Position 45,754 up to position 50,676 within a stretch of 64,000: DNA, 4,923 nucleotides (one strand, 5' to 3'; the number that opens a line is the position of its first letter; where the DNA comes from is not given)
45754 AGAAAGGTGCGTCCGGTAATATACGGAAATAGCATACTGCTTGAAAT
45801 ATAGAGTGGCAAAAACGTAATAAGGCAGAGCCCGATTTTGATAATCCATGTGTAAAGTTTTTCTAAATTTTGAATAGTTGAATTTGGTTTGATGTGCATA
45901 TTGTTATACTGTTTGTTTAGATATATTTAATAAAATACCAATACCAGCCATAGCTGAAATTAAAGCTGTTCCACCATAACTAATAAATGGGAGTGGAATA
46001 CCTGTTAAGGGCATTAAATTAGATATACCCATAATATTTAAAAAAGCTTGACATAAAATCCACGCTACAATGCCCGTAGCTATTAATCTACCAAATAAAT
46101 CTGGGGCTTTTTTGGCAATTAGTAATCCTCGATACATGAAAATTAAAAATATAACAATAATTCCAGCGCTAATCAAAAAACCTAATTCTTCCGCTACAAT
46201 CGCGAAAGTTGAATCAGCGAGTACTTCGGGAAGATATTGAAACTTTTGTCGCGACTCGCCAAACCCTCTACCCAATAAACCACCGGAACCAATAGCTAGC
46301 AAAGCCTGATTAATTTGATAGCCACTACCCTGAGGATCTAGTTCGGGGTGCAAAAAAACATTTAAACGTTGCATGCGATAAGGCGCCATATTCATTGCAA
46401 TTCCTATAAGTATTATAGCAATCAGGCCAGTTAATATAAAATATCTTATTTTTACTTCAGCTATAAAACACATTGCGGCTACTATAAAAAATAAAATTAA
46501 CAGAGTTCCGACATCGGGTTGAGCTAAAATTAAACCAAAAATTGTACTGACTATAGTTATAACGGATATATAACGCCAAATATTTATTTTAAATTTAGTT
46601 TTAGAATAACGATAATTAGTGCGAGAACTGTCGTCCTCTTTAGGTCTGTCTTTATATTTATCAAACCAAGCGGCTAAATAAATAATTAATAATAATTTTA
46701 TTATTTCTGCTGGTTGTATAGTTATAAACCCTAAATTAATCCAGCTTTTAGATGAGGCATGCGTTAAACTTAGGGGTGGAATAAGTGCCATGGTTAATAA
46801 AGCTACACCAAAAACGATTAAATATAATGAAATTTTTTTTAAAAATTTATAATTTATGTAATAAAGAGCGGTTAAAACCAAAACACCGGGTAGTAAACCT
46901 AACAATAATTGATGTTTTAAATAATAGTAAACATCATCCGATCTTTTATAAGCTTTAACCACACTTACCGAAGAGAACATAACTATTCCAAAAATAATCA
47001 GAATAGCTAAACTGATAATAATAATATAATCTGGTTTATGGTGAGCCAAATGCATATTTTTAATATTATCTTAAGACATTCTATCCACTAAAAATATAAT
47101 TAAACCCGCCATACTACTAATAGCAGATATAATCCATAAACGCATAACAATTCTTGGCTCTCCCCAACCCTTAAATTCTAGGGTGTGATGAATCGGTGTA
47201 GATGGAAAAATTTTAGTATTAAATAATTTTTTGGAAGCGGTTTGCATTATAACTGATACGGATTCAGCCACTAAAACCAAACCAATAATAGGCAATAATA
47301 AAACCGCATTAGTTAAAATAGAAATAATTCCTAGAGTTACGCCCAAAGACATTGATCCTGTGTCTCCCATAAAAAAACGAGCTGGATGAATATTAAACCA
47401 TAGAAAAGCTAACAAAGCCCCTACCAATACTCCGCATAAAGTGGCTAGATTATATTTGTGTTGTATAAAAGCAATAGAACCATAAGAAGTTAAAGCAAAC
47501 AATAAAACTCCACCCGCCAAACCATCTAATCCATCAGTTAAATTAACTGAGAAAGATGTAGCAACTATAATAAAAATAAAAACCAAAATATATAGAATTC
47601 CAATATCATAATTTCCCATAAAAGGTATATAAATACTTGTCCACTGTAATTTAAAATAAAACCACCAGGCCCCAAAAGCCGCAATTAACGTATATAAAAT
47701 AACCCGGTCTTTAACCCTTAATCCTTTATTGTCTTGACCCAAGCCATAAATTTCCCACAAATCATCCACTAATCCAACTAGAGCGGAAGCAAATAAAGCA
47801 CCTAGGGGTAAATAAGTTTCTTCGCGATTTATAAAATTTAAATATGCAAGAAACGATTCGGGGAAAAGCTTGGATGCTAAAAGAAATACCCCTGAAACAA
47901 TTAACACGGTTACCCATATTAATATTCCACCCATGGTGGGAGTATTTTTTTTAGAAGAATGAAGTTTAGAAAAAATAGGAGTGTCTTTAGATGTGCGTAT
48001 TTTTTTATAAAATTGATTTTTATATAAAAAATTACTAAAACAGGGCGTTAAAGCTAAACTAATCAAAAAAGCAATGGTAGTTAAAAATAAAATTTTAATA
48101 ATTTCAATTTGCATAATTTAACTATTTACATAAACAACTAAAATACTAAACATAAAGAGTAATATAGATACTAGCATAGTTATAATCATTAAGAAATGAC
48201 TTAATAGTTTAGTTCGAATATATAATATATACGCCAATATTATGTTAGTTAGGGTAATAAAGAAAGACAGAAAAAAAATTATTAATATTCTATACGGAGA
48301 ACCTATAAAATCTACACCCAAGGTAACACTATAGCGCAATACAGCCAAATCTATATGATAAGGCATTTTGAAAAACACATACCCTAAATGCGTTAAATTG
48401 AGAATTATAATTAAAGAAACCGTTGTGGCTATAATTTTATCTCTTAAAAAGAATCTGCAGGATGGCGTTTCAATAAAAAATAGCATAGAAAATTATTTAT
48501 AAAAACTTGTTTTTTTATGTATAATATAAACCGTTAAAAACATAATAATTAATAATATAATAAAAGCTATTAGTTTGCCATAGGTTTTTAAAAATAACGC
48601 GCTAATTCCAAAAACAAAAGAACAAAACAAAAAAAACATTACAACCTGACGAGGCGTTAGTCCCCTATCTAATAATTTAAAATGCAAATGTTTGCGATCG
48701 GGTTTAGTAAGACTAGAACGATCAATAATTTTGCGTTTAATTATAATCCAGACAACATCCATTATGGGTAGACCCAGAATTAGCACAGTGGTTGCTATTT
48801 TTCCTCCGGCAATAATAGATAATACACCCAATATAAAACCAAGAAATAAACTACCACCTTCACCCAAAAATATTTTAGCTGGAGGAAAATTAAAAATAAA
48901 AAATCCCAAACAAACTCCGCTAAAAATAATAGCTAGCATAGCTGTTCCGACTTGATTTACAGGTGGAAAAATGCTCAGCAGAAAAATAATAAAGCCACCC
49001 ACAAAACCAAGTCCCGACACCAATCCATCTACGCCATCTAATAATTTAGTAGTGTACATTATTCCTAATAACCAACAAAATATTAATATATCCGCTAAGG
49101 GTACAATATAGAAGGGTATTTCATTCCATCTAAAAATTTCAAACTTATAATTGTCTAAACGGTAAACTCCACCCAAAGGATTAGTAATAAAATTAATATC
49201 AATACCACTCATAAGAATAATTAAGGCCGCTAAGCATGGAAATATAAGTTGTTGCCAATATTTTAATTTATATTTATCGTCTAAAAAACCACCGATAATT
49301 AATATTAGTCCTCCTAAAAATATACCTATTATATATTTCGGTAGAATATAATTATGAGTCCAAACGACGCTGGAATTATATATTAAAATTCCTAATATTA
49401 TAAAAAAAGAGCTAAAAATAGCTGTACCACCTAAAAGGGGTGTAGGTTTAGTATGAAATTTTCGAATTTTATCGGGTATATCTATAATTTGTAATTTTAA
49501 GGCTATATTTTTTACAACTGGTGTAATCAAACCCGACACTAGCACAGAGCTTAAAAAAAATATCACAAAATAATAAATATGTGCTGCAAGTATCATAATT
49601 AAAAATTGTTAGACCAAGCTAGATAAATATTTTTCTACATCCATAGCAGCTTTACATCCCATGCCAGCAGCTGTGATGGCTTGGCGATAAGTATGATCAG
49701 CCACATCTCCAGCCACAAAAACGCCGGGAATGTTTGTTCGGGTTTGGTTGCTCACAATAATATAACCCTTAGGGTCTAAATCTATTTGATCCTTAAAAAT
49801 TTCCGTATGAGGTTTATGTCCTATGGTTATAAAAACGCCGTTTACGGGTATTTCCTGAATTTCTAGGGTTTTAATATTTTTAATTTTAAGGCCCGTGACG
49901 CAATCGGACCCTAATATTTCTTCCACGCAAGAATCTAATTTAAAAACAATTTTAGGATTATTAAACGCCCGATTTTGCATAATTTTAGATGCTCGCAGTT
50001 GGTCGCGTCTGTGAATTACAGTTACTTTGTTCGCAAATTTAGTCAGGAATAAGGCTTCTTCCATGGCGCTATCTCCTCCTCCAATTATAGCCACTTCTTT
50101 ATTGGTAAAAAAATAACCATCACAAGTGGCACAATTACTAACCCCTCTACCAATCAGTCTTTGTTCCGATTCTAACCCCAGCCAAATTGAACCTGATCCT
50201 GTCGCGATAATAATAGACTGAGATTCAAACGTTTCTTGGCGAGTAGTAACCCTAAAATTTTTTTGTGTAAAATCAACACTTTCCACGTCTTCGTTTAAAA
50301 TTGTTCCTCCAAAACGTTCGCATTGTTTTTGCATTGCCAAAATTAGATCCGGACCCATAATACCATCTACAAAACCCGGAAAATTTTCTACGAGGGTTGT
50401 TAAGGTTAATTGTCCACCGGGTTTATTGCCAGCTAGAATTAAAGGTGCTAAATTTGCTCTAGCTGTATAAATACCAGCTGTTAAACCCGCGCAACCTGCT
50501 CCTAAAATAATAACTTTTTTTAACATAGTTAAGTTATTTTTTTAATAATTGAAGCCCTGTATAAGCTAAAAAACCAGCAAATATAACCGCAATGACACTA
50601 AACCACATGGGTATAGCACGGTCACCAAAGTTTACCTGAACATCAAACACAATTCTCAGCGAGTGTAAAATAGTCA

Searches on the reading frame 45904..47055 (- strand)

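Call 10: search_protein_families(library=pfam, proteins=[window:45904-47055:-], max_evalue=0.001)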
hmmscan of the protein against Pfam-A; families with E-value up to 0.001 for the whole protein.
window:45904-47055:- (383 aa): 1 family
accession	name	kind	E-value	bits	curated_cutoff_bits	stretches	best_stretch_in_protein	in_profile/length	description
PF01098.24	FTSW_RODA_SPOVE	-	4e-94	316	26.4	1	12-382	4-354/356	Cell cycle protein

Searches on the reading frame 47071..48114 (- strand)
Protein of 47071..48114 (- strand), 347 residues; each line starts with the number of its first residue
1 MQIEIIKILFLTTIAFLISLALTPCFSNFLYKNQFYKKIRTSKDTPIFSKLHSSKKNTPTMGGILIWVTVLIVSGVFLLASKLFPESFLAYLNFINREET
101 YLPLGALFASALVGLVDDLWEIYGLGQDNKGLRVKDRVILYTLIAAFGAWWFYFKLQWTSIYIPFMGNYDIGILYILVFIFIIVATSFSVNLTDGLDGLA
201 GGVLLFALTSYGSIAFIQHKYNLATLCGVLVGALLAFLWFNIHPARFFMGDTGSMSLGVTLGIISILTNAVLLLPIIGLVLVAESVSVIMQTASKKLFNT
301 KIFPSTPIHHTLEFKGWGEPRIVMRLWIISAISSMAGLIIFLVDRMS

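Call 10: search_protein_families(library=pfam, proteins=[window:47071-48114:-], max_evalue=0.001)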
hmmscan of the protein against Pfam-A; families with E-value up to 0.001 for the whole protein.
window:47071-48114:- (347 aa): 2 families
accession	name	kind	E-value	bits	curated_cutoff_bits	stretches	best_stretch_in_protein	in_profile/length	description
PF00953.26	Glycos_transf_4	-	1.1e-33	116.9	27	1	104-268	5-159/160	Glycosyl transferase family 4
PF10555.14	MraY_sig1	-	0.00013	21.7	20.1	1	55-66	1-12/13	Phospho-N-acetylmuramoyl-pentapeptide-transferase signature 1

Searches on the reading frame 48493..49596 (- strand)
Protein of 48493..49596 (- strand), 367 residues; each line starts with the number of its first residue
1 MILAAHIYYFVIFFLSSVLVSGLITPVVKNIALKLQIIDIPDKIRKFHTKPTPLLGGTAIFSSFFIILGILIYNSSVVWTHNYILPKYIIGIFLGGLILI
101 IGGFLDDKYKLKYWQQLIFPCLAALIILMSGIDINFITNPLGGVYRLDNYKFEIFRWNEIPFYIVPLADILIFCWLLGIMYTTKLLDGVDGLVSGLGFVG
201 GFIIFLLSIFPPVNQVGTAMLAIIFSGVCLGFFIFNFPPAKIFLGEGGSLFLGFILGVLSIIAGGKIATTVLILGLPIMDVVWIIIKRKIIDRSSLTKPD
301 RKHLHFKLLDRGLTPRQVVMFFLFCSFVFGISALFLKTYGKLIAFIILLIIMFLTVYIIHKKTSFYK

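Call 10: search_protein_families(library=pfam, proteins=[window:48493-49596:-], max_evalue=0.001)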
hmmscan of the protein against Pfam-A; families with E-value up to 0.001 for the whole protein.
window:48493-49596:- (367 aa): 1 family
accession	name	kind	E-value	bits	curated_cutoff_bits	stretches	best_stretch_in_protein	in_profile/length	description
PF00953.26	Glycos_transf_4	-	3.3e-27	95.9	27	1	90-263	2-159/160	Glycosyl transferase family 4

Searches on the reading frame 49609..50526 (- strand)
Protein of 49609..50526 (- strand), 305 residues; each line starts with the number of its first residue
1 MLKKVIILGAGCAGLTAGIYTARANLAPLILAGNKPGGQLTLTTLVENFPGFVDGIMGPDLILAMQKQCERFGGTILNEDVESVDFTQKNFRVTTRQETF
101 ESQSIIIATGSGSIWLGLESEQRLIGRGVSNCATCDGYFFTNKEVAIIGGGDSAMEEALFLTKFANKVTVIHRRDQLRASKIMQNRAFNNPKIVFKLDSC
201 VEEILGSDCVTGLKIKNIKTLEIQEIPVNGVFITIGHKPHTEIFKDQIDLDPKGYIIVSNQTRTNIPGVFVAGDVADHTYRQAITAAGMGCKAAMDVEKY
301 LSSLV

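Call 20: search_protein_families(library=pfam, proteins=[window:49609-50526:-], max_evalue=0.001)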
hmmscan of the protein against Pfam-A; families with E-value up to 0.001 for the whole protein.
window:49609-50526:- (305 aa): 8 families
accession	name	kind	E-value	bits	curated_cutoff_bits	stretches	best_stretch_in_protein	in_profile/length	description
PF07992.20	Pyr_redox_2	-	2.9e-48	165.2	26.1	1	3-290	1-291/291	Pyridine nucleotide-disulphide oxidoreductase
PF13738.12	Pyr_redox_3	-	1e-23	84.5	30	1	77-273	100-305/305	Pyridine nucleotide-disulphide oxidoreductase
PF00070.33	Pyr_redox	-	7.7e-16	58.8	22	1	145-216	2-80/82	Pyridine nucleotide-disulphide oxidoreductase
PF03486.20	HI0933_like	-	1.8e-09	37.9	50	0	60-114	110-167/244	HI0933-like protein Rossmann domain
PF01266.30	DAO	-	8.5e-08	32.5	27.9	0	60-114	150-207/353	FAD dependent oxidoreductase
PF01134.28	GIDA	-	5.4e-06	26.2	22.1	0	75-122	112-164/391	Glucose inhibited division protein A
PF13450.12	NAD_binding_8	-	0.00032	21.3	21.9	0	7-41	1-36/68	NAD(P)-binding Rossmann-like domain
PF01946.23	Thi4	-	0.00035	20.3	26.2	0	4-31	19-47/235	Thi4 family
